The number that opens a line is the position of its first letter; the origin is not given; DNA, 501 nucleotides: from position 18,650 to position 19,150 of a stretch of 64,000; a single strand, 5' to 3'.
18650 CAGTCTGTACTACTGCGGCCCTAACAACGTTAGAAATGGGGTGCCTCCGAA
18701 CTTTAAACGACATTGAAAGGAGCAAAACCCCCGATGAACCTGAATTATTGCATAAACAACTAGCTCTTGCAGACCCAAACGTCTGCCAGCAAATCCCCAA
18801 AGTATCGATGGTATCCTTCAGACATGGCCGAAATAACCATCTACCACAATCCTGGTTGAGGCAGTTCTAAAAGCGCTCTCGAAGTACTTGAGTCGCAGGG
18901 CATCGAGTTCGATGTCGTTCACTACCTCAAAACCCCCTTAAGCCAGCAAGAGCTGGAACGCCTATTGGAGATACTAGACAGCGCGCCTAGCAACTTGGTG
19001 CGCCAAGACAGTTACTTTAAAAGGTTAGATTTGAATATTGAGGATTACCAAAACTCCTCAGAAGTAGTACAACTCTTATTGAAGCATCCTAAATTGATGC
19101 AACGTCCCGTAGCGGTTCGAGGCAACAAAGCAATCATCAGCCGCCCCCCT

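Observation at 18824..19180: ArsC-family arsenate reductase with TGA exactly at the catalytic cysteine: selenocysteine candidate missed by ORF calling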

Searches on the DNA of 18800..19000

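Call 54: search_rna_families(source=window, start=18800, end=19000, threshold=evalue, max_evalue=10)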
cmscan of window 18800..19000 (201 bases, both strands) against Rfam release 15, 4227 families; matches with E-value up to 10: 0.
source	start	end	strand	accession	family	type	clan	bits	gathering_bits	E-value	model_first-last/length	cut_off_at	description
